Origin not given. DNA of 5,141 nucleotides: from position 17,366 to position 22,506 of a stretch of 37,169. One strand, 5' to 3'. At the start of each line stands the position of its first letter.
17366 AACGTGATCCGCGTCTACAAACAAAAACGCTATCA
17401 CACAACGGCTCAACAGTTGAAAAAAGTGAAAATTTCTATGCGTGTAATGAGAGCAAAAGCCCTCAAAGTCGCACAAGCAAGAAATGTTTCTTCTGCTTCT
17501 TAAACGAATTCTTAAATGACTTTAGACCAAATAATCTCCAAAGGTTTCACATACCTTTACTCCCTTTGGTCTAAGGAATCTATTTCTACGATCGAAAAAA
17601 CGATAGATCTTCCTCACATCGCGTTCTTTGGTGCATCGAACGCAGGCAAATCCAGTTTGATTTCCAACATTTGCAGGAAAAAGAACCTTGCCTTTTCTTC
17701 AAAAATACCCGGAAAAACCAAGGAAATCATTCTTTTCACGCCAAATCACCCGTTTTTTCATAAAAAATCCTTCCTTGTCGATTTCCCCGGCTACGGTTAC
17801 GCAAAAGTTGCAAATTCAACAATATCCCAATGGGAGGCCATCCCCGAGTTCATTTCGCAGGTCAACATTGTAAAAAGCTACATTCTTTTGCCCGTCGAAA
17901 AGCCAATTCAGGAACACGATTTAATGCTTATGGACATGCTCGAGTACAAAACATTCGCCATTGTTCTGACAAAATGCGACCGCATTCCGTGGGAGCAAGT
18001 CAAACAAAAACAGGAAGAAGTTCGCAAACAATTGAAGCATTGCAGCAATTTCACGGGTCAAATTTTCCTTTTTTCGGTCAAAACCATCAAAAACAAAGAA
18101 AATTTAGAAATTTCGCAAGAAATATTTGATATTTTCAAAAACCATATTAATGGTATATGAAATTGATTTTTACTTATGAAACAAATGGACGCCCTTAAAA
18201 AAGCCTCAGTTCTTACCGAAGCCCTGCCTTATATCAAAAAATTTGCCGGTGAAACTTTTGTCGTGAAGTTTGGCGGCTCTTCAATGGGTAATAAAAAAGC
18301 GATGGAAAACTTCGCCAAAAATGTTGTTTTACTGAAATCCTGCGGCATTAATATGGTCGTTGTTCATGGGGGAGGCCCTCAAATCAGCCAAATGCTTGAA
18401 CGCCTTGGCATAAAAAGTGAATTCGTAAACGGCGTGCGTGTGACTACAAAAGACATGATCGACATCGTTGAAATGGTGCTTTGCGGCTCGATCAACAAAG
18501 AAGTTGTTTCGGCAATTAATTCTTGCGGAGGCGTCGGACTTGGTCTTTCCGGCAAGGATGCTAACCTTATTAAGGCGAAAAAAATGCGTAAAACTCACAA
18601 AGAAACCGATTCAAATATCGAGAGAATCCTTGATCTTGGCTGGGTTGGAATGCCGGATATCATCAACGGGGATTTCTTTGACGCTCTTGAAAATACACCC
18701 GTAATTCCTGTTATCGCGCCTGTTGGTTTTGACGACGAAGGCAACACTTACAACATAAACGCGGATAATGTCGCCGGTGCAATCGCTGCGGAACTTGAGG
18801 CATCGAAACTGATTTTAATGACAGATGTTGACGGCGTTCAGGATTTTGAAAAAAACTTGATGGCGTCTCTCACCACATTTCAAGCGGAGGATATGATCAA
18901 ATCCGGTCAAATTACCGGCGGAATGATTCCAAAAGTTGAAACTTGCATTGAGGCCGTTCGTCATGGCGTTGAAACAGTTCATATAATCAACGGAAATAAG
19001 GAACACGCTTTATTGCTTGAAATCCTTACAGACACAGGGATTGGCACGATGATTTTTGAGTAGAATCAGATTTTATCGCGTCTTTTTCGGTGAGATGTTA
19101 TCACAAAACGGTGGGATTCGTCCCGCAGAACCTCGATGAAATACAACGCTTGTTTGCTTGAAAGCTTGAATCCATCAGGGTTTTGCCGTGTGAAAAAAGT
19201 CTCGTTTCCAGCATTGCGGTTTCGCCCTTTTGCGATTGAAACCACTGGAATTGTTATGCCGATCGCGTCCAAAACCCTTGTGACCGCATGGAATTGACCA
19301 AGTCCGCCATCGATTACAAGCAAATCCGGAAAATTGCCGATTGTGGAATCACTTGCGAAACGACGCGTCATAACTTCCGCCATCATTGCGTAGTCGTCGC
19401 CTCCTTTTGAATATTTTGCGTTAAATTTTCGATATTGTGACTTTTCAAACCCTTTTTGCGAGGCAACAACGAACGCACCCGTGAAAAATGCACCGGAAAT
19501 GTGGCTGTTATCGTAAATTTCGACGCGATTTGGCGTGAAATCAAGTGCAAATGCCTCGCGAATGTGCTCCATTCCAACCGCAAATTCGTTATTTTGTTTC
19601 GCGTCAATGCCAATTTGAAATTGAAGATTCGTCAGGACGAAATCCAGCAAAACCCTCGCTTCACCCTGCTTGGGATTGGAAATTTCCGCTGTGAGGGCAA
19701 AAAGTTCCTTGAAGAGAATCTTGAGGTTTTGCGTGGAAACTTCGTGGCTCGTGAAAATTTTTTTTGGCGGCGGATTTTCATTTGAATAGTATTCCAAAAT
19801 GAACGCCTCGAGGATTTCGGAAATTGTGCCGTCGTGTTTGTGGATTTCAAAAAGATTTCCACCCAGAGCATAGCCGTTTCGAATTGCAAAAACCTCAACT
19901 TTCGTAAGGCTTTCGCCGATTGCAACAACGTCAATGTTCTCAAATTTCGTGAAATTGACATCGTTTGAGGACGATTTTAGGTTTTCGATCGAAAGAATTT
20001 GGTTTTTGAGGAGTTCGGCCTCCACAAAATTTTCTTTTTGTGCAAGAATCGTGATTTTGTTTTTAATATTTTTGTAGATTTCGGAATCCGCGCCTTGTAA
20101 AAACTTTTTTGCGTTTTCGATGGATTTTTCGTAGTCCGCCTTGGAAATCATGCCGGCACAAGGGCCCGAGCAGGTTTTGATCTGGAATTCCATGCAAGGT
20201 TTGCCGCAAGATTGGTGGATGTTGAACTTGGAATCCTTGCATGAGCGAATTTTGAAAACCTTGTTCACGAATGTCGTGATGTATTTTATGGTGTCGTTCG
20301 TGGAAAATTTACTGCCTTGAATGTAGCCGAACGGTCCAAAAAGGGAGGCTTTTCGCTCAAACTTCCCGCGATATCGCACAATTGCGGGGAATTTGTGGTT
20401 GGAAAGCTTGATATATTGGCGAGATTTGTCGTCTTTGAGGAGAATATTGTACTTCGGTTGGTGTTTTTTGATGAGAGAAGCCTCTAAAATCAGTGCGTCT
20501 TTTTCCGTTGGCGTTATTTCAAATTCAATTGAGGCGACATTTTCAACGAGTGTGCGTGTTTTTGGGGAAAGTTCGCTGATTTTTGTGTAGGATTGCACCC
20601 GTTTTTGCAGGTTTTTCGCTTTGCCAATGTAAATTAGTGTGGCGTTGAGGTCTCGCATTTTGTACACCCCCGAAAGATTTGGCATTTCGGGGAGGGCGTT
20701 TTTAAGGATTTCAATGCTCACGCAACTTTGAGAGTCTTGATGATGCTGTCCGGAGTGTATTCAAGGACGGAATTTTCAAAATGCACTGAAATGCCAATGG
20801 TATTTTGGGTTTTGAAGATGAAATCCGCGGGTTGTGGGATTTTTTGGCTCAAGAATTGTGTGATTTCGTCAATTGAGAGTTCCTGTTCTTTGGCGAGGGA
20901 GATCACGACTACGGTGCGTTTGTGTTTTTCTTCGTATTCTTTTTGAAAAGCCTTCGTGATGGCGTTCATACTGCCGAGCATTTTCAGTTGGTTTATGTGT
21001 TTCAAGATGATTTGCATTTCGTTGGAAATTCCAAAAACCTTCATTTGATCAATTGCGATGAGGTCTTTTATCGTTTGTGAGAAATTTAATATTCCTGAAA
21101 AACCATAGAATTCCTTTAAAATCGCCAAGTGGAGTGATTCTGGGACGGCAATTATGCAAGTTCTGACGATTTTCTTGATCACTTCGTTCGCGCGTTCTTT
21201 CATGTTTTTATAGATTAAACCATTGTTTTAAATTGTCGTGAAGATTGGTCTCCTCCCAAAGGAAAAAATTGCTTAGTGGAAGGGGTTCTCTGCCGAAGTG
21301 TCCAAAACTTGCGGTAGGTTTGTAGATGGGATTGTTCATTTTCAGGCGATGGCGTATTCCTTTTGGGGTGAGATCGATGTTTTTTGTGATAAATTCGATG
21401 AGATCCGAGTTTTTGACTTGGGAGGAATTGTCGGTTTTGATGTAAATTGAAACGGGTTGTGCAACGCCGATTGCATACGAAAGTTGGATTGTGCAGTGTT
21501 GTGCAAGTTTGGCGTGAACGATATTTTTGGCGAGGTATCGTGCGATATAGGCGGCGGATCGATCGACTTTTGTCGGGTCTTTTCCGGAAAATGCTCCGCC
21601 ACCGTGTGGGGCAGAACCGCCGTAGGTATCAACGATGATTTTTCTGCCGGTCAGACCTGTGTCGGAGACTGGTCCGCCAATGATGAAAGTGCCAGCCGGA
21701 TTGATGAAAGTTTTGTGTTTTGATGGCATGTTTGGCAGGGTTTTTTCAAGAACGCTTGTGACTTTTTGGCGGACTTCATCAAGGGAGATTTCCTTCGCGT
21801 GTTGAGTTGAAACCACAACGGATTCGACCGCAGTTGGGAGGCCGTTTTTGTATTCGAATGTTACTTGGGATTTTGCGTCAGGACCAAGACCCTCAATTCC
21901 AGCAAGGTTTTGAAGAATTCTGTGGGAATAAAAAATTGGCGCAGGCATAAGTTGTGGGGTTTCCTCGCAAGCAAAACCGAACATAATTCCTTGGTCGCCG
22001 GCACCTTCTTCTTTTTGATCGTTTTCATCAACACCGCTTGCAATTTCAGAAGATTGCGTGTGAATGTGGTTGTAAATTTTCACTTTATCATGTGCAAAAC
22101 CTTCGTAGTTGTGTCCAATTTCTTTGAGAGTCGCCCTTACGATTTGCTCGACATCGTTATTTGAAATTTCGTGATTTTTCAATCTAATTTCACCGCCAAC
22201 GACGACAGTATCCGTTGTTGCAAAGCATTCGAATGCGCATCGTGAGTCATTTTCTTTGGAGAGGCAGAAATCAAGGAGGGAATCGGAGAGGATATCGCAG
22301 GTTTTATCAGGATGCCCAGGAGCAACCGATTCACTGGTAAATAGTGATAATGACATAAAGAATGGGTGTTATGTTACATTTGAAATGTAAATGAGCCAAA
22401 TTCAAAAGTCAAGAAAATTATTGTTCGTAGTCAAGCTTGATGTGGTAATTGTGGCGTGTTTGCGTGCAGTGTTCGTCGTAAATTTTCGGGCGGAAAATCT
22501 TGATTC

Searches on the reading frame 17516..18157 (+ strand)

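Call 45: search_protein_families(library=pfam, proteins=[window:17516-18157:+], max_evalue=0.01)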
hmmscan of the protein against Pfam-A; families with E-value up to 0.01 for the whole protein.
window:17516-18157:+ (214 aa): 6 families
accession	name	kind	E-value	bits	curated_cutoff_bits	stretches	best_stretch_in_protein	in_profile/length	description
PF01926.29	MMR_HSR1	-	1.5e-12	48.1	21.9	1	34-153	1-113/113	50S ribosome-binding GTPase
PF03193.22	RsgA_GTPase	-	5.4e-06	26.8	30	1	16-61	90-135/174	RsgA GTPase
PF00350.29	Dynamin_N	-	0.00011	22.7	27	0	35-62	1-28/168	Dynamin family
PF10139.14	Virul_Fac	-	0.0057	15.4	28.1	0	35-68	46-79/878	Putative bacterial virulence factor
PF00009.33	GTP_EFTU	-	0.0083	16.2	26.5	0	135-186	113-167/188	Elongation factor Tu GTP binding domain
PF02421.24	FeoB_N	-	0.0084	16.1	27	0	34-173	2-134/156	Ferrous iron transport protein B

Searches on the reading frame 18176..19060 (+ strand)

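Call 45: search_protein_families(library=pfam, proteins=[window:18176-19060:+], max_evalue=0.01)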
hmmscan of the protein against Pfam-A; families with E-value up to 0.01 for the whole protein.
window:18176-19060:+ (295 aa): 1 family
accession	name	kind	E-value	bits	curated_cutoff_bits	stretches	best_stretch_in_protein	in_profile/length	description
PF00696.33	AA_kinase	-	1.4e-46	159.6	24.9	1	27-272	2-234/234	Amino acid kinase family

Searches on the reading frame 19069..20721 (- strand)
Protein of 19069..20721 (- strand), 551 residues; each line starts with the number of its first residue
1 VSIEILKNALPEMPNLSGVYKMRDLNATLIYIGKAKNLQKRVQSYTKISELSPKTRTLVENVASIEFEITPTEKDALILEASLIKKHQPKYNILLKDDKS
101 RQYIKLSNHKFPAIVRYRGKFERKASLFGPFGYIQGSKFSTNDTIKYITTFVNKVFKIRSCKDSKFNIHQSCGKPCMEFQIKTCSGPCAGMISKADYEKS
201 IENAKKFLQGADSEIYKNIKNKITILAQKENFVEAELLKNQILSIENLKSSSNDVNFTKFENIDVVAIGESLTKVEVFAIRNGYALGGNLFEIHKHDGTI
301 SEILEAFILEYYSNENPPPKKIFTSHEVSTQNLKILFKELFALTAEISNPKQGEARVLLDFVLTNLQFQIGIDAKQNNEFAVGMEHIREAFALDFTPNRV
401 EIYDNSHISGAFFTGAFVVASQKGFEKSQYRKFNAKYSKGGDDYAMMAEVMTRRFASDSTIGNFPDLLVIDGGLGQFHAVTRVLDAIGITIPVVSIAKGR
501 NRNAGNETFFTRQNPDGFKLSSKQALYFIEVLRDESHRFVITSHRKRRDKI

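Call 46: search_protein_families(library=pfam, proteins=[window:19069-20721:-], max_evalue=0.01)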
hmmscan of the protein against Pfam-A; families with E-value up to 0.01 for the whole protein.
window:19069-20721:- (551 aa): 3 families
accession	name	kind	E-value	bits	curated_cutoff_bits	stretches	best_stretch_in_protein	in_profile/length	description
PF08459.17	UvrC_RNaseH_dom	-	2.2e-43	148.3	22.3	1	389-541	2-159/159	UvrC RNAse H endonuclease domain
PF22920.2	UvrC_RNaseH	-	5e-15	55.9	24.3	1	265-368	4-111/116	UvrC Ribonuclease H-like domain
PF01541.30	GIY-YIG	-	1.4e-12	48.2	22.6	1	18-92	3-78/78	GIY-YIG catalytic domain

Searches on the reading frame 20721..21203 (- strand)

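Call 46: search_protein_families(library=pfam, proteins=[window:20721-21203:-], max_evalue=0.01)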
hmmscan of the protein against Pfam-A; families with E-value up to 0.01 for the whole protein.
window:20721-21203:- (161 aa): 0 families

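Call 62: search_protein_families(library=pfam, proteins=[window:20721-21203:-], max_evalue=1)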
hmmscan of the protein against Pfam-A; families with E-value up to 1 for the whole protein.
window:20721-21203:- (161 aa): 3 families
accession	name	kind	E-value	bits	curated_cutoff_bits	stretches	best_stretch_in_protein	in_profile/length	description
PF00213.23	OSCP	-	0.024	15.2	22.3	1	52-150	59-160/172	ATP synthase delta (OSCP) subunit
PF14581.11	SseB_C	-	0.083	13.5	22.5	1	78-138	29-92/106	SseB protein C-terminal domain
PF08876.17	DUF1836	-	0.33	11.5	27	1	80-122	47-88/105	Domain of unknown function (DUF1836)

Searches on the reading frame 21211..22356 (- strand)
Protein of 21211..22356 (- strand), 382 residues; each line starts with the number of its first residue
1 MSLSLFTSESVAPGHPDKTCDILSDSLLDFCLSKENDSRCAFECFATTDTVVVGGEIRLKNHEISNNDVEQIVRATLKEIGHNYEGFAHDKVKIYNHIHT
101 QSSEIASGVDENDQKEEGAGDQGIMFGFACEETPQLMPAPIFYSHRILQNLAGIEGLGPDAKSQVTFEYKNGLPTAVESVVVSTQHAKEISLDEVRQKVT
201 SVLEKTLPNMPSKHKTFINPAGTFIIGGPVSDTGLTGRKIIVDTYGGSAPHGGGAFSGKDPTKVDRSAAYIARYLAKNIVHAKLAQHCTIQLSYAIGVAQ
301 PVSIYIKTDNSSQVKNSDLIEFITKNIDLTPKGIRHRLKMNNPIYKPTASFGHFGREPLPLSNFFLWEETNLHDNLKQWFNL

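Call 46: search_protein_families(library=pfam, proteins=[window:21211-22356:-], max_evalue=0.01)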
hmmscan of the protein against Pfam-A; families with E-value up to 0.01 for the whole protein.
window:21211-22356:- (382 aa): 3 families
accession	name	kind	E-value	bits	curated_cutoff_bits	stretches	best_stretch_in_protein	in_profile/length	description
PF02773.21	S-AdoMet_synt_C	-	3.3e-62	208.9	25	1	226-359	1-134/138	S-adenosylmethionine synthetase, C-terminal domain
PF02772.21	S-AdoMet_synt_M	-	2.4e-34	118.5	29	1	116-224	1-120/120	S-adenosylmethionine synthetase, central domain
PF00438.25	S-AdoMet_synt_N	-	1.8e-28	99.4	33.1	1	5-102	3-98/99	S-adenosylmethionine synthetase, N-terminal domain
